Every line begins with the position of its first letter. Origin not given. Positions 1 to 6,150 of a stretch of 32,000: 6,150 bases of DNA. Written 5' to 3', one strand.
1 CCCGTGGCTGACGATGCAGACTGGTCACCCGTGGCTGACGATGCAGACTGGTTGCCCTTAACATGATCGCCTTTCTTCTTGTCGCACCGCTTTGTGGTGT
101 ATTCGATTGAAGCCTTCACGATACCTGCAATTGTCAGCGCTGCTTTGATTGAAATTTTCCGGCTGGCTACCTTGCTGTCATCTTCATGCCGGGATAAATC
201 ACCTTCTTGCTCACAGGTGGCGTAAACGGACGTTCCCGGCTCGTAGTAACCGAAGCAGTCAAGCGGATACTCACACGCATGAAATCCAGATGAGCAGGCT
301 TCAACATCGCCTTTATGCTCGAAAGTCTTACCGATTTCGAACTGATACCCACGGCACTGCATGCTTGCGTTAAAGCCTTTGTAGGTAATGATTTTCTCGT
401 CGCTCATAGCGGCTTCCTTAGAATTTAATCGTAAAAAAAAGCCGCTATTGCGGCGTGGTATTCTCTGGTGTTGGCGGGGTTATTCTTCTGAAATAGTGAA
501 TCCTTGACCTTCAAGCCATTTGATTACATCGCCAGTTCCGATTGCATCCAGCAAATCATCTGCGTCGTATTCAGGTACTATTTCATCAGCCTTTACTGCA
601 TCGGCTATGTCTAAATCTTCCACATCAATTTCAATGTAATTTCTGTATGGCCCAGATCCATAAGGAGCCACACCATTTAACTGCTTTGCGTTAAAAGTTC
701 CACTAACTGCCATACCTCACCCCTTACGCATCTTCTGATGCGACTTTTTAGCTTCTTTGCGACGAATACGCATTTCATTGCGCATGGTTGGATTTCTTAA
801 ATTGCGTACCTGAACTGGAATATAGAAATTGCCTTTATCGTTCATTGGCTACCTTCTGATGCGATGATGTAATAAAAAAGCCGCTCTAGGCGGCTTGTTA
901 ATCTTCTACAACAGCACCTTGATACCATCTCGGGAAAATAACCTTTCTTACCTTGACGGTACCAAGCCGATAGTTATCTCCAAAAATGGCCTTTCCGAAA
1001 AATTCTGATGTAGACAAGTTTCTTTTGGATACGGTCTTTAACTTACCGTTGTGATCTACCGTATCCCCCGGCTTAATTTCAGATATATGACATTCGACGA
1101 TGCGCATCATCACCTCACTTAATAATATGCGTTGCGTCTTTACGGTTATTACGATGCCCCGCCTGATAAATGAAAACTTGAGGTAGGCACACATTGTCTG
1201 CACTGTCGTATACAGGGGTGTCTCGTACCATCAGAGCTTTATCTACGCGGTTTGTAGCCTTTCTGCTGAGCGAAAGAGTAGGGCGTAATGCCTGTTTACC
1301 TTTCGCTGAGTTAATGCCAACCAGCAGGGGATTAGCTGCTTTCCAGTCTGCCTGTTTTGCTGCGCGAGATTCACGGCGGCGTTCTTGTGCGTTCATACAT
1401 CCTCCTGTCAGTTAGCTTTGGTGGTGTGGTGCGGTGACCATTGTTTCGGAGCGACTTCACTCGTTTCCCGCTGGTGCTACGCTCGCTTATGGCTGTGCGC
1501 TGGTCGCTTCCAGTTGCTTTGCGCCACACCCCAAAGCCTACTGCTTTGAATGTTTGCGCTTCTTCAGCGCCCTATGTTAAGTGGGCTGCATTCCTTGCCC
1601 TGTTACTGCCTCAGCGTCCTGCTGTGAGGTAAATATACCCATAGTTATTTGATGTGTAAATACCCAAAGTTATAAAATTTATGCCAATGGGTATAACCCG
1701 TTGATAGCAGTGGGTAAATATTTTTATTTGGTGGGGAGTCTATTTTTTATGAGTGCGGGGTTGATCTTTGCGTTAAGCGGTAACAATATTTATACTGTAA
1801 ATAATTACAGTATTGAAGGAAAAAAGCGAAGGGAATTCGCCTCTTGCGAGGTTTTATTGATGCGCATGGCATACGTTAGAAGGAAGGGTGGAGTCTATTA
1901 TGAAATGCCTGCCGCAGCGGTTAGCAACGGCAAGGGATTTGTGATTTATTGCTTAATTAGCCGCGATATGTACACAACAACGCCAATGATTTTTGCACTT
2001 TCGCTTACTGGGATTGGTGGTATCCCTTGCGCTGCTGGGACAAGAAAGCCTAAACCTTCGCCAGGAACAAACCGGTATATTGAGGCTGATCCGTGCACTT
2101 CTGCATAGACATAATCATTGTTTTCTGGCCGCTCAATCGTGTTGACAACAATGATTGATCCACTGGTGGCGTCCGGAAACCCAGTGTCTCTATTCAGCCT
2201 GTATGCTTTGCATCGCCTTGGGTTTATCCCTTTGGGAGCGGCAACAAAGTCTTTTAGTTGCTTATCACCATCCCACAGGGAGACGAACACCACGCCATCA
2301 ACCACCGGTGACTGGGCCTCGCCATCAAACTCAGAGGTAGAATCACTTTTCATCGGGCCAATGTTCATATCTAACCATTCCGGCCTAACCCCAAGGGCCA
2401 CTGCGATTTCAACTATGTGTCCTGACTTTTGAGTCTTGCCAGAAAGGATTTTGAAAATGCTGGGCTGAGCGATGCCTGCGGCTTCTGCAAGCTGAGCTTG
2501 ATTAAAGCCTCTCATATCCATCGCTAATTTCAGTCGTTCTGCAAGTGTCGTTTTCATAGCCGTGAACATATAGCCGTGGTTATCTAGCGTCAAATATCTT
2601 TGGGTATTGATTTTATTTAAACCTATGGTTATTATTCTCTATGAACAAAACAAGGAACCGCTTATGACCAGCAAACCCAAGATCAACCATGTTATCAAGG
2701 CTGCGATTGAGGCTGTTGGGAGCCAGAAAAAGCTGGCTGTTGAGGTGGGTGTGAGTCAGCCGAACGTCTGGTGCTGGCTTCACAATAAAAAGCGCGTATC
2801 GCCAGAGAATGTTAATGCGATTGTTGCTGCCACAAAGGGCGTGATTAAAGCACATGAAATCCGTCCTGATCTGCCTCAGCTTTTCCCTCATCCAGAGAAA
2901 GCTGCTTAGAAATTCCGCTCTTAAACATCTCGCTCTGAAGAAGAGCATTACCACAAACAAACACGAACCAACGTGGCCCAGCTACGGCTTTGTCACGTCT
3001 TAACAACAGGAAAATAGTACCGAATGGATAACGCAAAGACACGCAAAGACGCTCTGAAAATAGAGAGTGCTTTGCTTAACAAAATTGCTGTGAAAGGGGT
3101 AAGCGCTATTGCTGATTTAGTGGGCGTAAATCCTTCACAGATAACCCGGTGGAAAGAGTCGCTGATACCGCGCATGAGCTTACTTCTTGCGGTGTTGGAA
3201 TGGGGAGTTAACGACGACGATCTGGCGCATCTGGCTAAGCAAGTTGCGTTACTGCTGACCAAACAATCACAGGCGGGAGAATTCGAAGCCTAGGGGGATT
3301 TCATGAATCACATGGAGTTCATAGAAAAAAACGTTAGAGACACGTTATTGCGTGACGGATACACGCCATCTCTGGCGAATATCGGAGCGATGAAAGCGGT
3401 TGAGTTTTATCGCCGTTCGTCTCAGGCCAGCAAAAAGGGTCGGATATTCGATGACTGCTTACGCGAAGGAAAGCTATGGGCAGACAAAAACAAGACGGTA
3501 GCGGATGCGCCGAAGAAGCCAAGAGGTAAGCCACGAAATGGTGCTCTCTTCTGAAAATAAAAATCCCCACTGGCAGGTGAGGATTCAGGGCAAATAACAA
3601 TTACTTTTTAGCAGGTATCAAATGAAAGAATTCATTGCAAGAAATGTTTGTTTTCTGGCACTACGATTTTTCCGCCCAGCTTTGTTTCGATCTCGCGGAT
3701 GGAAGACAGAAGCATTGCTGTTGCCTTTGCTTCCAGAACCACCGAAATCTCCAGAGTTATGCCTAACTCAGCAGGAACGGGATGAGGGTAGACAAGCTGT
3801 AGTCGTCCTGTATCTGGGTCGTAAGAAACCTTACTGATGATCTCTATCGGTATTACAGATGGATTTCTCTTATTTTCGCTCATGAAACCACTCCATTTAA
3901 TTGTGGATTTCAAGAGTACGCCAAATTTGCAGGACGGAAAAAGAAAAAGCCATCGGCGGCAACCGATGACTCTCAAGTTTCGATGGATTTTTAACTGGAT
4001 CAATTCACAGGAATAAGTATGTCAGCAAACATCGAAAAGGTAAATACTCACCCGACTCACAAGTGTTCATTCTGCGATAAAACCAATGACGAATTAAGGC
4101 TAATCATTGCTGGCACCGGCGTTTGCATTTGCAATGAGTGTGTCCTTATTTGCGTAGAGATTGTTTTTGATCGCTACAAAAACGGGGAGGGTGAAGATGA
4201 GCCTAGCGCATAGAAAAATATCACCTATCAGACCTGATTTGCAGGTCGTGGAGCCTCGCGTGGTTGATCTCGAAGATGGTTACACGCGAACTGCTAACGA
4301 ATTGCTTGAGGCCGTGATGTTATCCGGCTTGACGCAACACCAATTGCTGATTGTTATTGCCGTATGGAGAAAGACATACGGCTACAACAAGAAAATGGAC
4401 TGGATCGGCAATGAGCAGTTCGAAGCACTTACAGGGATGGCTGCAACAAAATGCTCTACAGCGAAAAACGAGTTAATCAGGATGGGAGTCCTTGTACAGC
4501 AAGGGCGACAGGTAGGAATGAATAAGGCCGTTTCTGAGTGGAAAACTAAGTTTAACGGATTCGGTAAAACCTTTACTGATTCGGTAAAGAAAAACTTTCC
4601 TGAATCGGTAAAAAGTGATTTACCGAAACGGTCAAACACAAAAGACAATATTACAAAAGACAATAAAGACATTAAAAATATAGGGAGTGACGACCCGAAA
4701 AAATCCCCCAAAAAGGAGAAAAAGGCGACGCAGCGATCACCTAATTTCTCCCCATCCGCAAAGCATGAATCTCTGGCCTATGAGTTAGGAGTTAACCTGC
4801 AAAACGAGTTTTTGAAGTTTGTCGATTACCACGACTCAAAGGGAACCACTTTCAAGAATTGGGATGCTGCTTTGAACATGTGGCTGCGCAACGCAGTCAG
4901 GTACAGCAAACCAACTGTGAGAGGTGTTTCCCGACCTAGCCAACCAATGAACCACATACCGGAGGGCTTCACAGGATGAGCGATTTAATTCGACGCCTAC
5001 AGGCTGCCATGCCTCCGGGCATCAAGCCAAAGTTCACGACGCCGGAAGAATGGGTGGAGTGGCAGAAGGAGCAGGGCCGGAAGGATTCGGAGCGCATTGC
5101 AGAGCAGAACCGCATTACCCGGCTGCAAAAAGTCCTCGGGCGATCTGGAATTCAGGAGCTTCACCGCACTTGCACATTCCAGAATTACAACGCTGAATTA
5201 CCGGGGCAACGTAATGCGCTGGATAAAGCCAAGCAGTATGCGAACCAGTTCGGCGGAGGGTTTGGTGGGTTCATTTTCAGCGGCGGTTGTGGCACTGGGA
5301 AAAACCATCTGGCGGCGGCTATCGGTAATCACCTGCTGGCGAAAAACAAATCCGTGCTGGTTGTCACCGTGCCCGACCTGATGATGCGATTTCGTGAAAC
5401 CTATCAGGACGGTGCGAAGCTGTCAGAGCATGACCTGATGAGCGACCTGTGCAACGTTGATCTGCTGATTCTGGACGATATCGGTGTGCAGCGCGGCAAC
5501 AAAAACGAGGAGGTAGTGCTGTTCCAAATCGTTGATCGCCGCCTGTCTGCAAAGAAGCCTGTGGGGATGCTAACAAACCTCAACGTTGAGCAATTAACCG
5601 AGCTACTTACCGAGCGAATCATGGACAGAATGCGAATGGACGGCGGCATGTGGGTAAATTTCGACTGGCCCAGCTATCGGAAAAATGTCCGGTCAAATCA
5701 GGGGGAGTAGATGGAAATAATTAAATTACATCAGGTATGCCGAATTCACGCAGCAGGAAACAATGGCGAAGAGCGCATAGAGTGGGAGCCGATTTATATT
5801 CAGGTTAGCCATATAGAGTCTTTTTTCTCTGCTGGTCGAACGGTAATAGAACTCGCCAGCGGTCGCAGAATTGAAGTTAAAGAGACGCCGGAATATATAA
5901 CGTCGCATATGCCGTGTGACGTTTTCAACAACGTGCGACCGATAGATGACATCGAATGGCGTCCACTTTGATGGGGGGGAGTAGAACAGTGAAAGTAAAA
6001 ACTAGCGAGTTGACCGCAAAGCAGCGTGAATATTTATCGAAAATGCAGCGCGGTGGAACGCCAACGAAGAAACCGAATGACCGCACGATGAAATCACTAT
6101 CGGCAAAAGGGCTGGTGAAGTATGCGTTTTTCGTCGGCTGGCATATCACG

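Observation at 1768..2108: LexA-box promoter firing convergently into the 3' end of cI: candidate SOS-controlled antirepressor or antisense switch in the rex slot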

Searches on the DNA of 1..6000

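Call 4: search_rna_families(source=window, start=1, end=6000, threshold=evalue, max_evalue=1)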
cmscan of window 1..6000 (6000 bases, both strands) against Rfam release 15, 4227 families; matches with E-value up to 1: 0.
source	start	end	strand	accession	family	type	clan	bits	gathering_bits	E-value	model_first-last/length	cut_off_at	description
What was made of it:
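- Tried and rejected: Rfam on 1-6000 at E <= 1 found nothing (call 4).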
